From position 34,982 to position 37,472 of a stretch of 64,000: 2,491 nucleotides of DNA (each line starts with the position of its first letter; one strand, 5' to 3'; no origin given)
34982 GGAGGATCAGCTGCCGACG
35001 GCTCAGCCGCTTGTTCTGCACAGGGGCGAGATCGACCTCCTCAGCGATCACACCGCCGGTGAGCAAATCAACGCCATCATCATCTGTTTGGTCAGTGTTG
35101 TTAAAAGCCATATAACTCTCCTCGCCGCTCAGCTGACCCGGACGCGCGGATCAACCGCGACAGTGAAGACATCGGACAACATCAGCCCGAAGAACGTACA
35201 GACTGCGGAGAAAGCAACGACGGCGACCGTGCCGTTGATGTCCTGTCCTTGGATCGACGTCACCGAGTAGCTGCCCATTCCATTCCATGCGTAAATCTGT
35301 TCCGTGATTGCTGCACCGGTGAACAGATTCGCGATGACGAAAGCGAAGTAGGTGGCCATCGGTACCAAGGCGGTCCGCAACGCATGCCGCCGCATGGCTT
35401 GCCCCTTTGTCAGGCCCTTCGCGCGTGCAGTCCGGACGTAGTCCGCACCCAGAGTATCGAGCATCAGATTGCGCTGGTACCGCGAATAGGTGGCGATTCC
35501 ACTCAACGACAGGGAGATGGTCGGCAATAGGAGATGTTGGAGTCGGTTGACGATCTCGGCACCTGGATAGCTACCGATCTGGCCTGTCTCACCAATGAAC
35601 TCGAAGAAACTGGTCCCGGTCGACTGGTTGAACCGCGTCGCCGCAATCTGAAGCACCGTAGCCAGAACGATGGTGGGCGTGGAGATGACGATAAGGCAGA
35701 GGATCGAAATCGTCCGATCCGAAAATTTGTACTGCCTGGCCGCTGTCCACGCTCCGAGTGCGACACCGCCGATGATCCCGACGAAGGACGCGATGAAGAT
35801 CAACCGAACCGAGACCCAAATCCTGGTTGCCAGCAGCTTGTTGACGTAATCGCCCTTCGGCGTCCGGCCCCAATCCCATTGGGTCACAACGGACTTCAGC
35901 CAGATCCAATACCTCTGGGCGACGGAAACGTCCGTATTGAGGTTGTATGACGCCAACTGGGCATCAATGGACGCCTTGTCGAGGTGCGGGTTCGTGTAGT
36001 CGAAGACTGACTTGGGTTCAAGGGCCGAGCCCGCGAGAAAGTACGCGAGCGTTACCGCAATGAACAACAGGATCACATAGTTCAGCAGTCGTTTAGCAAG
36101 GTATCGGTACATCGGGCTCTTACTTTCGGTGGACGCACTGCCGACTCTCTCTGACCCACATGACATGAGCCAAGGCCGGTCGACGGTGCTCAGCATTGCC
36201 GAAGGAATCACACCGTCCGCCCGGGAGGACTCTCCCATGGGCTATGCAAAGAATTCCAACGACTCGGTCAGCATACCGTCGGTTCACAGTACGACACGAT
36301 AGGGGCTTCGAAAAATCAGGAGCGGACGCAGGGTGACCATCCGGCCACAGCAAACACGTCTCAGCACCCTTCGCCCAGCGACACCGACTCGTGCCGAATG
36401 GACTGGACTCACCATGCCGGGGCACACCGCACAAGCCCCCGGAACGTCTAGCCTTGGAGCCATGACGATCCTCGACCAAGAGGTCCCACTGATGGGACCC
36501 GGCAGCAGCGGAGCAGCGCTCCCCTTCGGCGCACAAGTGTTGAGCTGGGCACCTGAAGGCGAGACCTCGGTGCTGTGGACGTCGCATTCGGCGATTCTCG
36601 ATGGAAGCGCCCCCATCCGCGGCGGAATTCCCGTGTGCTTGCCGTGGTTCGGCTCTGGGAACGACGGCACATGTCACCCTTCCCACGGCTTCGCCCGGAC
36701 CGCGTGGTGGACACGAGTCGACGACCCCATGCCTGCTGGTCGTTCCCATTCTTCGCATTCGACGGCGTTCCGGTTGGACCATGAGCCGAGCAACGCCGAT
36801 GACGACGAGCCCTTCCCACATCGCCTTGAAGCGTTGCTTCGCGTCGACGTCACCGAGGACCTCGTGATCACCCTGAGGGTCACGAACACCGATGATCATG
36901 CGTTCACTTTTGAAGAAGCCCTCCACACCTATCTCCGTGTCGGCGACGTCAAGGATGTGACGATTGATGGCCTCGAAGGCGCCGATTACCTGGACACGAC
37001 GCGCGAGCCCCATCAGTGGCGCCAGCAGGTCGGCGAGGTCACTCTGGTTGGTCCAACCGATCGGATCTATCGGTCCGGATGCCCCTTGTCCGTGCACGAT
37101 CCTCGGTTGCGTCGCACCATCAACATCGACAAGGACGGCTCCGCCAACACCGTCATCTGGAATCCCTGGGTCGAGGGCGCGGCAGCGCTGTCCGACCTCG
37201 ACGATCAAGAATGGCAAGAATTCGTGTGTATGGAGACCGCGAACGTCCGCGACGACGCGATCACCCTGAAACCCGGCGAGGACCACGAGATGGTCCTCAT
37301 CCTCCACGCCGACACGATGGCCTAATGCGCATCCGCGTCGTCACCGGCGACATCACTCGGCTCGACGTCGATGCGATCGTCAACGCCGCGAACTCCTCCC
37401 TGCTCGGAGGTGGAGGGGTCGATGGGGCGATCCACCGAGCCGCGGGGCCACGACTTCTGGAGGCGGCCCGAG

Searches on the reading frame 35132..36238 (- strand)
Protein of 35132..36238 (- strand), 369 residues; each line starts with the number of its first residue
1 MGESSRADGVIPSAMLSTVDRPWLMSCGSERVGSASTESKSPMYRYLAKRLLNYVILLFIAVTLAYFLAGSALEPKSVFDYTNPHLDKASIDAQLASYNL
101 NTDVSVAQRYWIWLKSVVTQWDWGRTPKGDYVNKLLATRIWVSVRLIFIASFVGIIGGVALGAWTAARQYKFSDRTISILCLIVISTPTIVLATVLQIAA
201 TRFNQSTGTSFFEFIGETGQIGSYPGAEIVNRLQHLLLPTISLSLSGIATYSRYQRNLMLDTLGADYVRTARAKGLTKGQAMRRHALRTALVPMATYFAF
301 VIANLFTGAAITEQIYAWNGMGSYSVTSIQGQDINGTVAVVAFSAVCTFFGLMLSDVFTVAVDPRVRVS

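Call 55: search_protein_families(library=pfam, proteins=[window:35132-36238:-], max_evalue=0.00001)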
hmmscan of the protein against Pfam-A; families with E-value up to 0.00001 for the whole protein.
window:35132-36238:- (369 aa): 1 family
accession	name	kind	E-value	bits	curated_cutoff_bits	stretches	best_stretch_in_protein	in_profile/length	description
PF00528.27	BPD_transp_1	-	1.8e-35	122.8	26.4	1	158-367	1-183/184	Binding-protein-dependent transport system inner membrane component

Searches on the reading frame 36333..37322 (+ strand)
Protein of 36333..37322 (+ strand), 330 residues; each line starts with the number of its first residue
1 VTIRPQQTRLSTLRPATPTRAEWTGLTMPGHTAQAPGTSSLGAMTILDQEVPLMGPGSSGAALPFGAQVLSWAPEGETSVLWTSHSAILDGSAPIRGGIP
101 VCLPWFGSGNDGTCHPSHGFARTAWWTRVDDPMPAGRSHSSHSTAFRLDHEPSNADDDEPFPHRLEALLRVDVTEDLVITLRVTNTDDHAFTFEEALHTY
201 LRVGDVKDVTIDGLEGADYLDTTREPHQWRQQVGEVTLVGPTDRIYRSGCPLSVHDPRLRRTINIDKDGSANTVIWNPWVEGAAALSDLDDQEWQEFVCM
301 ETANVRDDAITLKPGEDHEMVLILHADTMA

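Call 55: search_protein_families(library=pfam, proteins=[window:36333-37322:+], max_evalue=0.00001)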
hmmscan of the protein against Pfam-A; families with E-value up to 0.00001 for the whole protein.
window:36333-37322:+ (330 aa): 1 family
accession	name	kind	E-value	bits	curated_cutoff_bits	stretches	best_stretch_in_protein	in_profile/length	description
PF01263.26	Aldose_epim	-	5.2e-38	131.6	27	1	63-322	16-296/299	Aldose 1-epimerase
